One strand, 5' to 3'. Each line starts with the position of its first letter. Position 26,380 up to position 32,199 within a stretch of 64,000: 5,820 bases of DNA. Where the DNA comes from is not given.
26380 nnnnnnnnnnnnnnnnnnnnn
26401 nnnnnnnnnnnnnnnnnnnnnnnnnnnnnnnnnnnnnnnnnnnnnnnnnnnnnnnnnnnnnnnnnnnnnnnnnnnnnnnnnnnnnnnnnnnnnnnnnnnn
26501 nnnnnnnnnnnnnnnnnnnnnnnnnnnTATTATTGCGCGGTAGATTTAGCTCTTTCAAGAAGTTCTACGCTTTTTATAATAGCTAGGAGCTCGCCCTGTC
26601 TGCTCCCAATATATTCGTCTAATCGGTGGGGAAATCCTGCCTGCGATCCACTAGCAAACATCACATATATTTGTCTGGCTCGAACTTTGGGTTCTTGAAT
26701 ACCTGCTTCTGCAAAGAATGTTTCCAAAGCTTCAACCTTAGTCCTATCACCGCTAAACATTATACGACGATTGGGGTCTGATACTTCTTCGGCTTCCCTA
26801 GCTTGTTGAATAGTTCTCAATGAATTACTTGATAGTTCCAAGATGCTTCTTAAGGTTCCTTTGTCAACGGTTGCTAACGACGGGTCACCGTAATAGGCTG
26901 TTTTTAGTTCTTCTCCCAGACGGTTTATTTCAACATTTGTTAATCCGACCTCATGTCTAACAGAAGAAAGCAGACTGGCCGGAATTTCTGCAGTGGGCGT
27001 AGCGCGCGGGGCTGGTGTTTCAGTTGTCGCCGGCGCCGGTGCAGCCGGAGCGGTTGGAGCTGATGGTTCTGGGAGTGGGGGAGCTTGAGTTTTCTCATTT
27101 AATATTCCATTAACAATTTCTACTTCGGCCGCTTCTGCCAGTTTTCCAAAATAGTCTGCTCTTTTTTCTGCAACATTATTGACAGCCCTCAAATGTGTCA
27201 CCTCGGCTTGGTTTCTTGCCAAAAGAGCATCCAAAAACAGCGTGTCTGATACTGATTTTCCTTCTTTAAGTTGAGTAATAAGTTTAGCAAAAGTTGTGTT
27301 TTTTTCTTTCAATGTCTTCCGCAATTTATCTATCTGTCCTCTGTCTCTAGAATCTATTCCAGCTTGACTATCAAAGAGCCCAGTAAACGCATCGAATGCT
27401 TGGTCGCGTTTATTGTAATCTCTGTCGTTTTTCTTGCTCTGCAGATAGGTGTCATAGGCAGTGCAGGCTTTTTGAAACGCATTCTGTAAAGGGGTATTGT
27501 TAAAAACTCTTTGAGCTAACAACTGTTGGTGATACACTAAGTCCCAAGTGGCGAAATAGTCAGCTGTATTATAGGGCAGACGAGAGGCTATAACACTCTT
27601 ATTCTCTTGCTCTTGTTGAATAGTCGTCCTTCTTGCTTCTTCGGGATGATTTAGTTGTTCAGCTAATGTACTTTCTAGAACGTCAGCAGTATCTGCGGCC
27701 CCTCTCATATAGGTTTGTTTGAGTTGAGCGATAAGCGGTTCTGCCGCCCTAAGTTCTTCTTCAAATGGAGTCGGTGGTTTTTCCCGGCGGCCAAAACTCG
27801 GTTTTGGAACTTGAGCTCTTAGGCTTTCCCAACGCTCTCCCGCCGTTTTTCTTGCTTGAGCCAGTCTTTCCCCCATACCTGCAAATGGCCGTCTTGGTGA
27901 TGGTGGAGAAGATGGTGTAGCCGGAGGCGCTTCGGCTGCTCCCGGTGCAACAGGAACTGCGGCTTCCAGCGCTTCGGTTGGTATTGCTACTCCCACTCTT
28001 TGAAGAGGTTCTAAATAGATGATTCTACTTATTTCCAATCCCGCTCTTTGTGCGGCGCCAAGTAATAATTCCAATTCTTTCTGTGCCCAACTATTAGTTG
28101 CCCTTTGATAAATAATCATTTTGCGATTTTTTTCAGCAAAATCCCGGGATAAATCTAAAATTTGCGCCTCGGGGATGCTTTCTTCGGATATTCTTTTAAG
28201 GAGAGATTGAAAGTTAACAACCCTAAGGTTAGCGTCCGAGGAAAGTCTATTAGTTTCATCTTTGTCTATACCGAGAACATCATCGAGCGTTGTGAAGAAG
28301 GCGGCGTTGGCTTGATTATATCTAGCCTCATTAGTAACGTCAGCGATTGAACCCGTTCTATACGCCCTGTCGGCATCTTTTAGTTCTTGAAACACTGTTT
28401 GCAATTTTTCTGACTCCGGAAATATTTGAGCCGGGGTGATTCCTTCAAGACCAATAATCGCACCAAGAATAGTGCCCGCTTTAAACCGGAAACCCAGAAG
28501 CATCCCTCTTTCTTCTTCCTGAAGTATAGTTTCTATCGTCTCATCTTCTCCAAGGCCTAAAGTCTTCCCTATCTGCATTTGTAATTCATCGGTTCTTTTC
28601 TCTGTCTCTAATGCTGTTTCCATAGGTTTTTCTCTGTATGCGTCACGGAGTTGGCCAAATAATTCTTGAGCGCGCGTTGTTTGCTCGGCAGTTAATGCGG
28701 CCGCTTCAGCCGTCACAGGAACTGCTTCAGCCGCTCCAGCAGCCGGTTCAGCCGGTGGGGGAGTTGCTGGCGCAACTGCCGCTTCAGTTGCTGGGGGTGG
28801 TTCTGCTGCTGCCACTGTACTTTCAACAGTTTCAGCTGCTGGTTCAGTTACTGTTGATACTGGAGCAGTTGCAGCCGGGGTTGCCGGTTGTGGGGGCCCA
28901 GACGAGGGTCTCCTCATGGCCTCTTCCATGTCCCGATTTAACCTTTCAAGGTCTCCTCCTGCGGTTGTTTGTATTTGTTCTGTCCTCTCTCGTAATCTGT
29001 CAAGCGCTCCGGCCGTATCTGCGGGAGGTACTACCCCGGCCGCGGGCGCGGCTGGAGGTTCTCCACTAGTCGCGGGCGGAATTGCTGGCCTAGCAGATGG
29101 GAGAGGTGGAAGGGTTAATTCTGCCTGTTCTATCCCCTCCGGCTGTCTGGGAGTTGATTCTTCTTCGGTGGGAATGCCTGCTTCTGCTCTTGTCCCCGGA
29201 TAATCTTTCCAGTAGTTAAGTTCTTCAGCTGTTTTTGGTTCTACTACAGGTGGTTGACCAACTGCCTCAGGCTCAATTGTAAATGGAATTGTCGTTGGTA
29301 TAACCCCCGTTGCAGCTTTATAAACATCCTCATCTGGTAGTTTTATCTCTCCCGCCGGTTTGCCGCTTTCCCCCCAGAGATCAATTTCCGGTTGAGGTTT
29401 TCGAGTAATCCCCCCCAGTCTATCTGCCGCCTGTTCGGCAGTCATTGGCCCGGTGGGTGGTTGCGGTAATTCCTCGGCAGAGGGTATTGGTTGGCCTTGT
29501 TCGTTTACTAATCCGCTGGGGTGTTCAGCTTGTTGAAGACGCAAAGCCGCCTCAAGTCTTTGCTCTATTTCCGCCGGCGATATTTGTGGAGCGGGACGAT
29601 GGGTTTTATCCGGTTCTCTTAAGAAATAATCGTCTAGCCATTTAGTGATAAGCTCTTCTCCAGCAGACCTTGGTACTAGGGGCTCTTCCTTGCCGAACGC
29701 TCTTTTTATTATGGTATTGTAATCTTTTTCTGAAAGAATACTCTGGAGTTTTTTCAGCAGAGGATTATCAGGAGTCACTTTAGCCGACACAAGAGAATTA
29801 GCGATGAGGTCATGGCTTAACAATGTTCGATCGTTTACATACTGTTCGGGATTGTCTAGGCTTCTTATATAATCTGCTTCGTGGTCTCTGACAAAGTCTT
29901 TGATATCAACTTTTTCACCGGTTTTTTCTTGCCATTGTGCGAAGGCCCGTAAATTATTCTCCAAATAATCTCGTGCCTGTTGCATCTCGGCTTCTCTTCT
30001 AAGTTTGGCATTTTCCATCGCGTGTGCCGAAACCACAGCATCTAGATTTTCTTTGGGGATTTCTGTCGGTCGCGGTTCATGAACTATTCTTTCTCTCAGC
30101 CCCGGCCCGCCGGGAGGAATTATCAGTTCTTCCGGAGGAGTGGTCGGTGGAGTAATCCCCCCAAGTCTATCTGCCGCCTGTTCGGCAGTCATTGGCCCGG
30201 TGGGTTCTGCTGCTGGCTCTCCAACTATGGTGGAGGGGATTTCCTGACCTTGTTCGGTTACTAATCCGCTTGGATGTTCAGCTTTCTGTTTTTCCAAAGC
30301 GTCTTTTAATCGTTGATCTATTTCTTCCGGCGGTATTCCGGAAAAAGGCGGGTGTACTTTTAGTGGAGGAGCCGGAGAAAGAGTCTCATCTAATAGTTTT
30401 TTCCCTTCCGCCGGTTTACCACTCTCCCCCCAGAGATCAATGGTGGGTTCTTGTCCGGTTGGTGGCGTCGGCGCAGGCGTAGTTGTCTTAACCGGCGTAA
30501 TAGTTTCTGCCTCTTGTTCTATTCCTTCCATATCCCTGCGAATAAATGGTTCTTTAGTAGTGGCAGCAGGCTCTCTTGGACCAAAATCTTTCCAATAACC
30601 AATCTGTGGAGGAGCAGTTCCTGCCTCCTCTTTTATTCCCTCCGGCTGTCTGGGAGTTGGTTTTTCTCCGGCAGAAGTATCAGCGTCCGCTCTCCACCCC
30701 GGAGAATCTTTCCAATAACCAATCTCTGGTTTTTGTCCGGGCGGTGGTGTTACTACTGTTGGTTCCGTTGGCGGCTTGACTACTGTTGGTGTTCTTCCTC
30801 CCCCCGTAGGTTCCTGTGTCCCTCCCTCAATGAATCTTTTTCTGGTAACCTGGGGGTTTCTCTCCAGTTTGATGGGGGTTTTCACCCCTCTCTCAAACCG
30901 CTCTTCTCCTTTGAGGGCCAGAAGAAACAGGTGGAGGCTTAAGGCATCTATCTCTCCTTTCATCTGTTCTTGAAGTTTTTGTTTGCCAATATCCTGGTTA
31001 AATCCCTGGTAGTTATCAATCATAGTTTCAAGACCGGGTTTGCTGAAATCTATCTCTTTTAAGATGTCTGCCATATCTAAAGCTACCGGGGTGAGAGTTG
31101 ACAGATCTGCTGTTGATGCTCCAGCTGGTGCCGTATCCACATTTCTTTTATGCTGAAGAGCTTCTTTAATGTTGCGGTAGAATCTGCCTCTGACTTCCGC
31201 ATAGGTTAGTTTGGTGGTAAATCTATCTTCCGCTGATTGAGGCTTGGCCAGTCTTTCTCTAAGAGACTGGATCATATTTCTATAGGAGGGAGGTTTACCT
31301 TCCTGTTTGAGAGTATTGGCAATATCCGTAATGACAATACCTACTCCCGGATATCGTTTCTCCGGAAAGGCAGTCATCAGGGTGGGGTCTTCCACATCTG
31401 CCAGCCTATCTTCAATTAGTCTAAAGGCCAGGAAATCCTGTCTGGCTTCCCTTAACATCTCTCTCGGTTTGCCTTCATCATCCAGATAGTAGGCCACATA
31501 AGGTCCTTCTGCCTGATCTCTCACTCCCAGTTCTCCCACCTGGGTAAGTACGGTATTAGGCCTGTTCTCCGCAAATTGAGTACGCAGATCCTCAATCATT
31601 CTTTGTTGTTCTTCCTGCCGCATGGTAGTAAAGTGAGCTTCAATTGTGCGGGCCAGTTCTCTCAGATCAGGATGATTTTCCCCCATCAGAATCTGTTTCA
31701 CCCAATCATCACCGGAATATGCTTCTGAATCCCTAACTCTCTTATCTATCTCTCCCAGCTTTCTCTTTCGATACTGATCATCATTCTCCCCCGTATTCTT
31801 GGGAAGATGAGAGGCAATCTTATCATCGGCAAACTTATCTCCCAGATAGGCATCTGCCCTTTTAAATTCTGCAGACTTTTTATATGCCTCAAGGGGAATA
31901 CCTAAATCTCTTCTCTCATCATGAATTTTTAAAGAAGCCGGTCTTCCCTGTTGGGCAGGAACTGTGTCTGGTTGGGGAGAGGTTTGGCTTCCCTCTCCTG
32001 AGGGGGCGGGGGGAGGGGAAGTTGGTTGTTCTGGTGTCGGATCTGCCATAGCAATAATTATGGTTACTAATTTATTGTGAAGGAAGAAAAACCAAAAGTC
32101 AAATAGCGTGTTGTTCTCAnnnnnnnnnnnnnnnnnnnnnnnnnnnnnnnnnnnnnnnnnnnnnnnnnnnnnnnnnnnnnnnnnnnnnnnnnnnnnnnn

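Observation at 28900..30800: Mirror-ordered set of four repeated peptide motifs inside giant protein 1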

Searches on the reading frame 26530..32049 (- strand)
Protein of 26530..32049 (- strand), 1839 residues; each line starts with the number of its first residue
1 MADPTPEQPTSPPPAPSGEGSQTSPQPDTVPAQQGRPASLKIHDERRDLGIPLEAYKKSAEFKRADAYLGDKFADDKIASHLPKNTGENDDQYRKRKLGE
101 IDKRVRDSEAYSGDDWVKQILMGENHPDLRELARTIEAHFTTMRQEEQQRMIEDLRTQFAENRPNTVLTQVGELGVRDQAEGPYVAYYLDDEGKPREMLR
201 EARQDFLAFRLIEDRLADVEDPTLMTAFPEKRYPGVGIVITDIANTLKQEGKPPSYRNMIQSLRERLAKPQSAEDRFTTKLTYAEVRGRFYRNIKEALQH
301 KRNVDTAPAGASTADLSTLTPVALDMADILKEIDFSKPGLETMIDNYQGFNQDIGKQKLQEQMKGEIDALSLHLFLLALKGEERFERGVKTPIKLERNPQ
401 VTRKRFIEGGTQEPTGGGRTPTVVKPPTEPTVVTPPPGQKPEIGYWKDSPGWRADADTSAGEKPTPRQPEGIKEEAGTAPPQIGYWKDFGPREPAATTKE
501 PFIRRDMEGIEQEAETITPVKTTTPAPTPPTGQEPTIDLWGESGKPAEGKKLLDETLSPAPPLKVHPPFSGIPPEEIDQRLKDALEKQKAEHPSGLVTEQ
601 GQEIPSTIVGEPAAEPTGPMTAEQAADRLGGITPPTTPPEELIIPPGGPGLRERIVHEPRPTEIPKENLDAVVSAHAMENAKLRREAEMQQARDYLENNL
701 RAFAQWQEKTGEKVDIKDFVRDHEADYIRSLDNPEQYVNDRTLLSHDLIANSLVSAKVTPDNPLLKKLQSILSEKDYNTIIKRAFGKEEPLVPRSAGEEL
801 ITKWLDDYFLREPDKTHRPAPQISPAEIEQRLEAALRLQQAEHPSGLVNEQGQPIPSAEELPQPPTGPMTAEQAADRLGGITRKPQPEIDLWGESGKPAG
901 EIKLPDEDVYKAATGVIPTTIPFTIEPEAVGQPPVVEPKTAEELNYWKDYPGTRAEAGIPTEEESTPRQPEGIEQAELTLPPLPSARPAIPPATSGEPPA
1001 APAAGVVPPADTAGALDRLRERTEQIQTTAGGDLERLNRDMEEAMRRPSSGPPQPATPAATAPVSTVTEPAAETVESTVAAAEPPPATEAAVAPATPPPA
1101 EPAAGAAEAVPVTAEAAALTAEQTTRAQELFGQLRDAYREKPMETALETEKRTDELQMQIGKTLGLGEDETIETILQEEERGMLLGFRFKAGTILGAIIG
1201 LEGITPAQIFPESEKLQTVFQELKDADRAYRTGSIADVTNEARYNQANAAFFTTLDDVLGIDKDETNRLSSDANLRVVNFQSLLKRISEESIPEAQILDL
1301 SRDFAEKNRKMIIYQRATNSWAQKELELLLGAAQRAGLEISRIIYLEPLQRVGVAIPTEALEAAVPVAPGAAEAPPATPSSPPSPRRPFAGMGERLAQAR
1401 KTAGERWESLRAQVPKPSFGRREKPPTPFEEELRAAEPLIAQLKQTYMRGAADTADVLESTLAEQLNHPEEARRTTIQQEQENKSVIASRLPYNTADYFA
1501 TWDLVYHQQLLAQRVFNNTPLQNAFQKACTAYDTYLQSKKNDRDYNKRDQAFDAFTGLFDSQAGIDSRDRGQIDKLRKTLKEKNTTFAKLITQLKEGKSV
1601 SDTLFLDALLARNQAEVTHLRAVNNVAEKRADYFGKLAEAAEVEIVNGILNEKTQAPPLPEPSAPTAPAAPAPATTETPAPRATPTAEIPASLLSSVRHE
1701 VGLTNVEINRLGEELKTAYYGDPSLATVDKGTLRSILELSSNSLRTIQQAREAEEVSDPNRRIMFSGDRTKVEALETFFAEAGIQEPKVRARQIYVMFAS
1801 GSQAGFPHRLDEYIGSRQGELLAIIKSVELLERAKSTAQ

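Call 9: search_protein_families(library=pfam, proteins=[window:26530-32049:-], max_evalue=0.01)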
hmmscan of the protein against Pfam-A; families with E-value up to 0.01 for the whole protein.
window:26530-32049:- (1839 aa): 0 families

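Call 13: find_homologous_proteins(query=window:26530-32049:-, max_evalue=0.001)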
Query window:26530-32049:- (1839 aa): 2 proteins with E <= 0.001 among 8000 candidates.
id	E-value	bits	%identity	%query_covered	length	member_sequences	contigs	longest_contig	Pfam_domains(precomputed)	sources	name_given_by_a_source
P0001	0.0e+0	4078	100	100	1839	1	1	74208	-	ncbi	-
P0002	2.3e-274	932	97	24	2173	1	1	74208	-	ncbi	-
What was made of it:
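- Tried and rejected: It was probably swamped by proline-rich words (call 13).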

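Call 16: find_encoding_contigs(protein=P0001, flank=1000, max_places=3)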
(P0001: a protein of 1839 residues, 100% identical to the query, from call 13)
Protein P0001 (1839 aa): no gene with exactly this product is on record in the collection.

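Call 22: search_protein_families(library=ncbifam, proteins=[window:26530-32049:-], max_evalue=0.01)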
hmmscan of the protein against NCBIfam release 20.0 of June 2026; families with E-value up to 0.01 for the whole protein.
window:26530-32049:- (1839 aa): 0 families

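Call 25: search_solved_structures(query=window:26530-32049:-, max_evalue=1)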
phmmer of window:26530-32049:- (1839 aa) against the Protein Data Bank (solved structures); distinct sequences matched with E-value up to 1: 0.
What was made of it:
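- On CagA-like repeat-motif effectors: No Pfam or PDB sequence match was found (calls 9, 25).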

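Call 68: search_protein_families(library=phrogs, proteins=[window:26530-32049:-], max_evalue=0.01)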
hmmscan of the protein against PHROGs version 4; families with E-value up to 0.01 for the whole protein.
window:26530-32049:- (1839 aa): 0 families

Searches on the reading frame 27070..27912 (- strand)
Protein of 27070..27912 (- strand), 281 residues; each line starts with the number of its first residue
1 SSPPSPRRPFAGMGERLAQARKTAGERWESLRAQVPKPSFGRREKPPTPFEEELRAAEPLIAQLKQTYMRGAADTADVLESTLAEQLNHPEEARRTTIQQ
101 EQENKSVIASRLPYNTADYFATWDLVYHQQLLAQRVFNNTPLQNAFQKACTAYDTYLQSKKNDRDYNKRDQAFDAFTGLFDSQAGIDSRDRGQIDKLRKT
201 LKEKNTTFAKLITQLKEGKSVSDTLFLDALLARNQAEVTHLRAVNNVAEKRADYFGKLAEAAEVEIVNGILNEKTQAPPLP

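Call 46: find_homologous_proteins(query=window:27070-27912:-, max_evalue=0.01)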
Query window:27070-27912:-: 2775 candidates shared short words with the query, none scored E <= 0.01.
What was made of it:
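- Tried and rejected: I treat this as a tool failure (call 46).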

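Call 49: find_related_loci(query=A1, collection=genome_contigs, flank=10000)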
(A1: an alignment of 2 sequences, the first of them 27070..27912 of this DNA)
Query A1 (281 aa) in genome_contigs; peptide patterns used: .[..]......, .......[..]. (x = any residue, [..] = any of these).
137 stretches matched a pattern, but none encodes a relative of the query by tblastn (E <= 1e-3).

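Call 50: find_related_loci(query=A1, collection=metagenome_contigs, flank=10000)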
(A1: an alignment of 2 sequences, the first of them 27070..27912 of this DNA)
Query A1 (281 aa) in metagenome_contigs; peptide patterns used: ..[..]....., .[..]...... (x = any residue, [..] = any of these).
366 stretches matched a pattern, but none encodes a relative of the query by tblastn (E <= 1e-3).

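Call 90: search_protein_families(library=pfam, proteins=[window:27085-27759:-], max_evalue=1)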
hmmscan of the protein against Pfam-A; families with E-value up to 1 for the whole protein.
window:27085-27759:- (225 aa): 2 families
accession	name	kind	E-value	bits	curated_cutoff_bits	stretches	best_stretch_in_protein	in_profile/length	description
PF12001.13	DUF3496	-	0.021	15.6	23.3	1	7-51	64-108/109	Domain of unknown function (DUF3496)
PF22735.1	NNH3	-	0.33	11.3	27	1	25-109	115-201/213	NACHT N-terminal Helical domain 3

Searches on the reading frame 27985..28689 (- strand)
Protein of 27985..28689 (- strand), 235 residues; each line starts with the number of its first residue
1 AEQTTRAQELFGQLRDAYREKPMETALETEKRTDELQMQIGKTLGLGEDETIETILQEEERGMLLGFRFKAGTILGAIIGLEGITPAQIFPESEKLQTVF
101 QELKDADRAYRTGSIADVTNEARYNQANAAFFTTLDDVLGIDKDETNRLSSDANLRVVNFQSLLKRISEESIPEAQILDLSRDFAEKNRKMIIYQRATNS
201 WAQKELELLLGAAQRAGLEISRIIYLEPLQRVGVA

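Call 90: search_protein_families(library=pfam, proteins=[window:27985-28689:-], max_evalue=1)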
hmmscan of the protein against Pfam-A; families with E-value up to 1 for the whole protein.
window:27985-28689:- (235 aa): 3 families
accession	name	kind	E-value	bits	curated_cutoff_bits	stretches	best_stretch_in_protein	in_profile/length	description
PF20315.3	DUF6611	-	0.15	12.6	27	1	92-127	124-159/168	Family of unknown function (DUF6611)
PF17385.8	LBP_M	-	0.19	11.7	25.2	1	128-176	112-159/221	Lacto-N-biose phosphorylase central domain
PF22364.1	VID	-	0.24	11.7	27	1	198-233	9-44/64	VirG insertion domain (VID)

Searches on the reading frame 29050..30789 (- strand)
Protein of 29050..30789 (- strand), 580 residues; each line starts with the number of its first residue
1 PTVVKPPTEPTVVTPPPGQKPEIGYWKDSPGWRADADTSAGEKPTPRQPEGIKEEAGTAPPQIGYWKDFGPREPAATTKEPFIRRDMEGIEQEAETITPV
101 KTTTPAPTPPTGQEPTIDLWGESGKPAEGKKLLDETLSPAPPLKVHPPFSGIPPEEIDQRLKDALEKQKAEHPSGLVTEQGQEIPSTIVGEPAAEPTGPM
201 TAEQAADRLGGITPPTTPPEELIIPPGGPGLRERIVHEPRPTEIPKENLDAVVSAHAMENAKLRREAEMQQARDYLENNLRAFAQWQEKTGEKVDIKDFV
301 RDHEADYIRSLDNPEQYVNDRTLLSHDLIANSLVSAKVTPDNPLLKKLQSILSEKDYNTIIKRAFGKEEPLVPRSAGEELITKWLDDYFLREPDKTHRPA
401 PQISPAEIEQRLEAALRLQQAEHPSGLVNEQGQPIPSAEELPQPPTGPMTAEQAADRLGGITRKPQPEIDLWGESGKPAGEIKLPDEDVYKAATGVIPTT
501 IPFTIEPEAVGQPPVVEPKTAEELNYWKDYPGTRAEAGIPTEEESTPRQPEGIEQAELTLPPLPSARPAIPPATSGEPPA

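Call 71: predict_structure(protein=window:29050-30789:-)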
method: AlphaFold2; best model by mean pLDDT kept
length: 580 residues; sequences in the alignment: 1
mean_pLDDT: 48.4   pTM: 0.21
mean pLDDT of the five models: 48.4, 46.0, 43.6, 42.4, 38.0
residues with pLDDT >= 90: 0; 70-90: 57; 50-70: 129; < 50: 394
segments of 3 or more residues with pLDDT < 50: 1-5, 7-24, 26-48, 50-64, 66-70, 72-130, 132-140, 142-149, 173-178, 180-191, 193-198, 206-220, 222-225, 230-233, 235-242, 299-321, 372-383, 387-405, 430-432, 440-442, 460-524, 526-564, 566-577
pLDDT, mean of each block of 10 residues (from residue 1): 45 43 41 36 41 40 42 36 40 37 38 41 40 43 44 63 68 46 40 43 49 41 45 47 54 58 69 65 73 59 44 45 64 74 75 78 69 45 49 38 49 57 52 53 50 50 41 40 41 38 37 42 42 36 42 44 43 42
secondary structure, 60 per line:
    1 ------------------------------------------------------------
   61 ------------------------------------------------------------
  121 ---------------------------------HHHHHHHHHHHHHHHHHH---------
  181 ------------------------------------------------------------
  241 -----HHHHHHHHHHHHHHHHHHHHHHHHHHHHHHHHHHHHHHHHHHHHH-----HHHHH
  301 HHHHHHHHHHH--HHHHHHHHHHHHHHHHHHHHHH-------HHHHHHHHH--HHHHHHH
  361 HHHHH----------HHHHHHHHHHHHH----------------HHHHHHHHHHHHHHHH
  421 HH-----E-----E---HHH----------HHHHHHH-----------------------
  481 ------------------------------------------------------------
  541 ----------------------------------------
elements in order (helices of 4 or more, strands of 3 or more residues): H154-171 H246-290 H296-311 H314-335 H343-351 H354-365 H376-388 H405-422 H451-457
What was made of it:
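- A low-confidence single-sequence model (mean pLDDT 48) leaves the Y and W modules as coil and folds E1, E2, T2 and the core as helices (call 71). The arms are probably disordered and carry repeated motifs (call 71).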
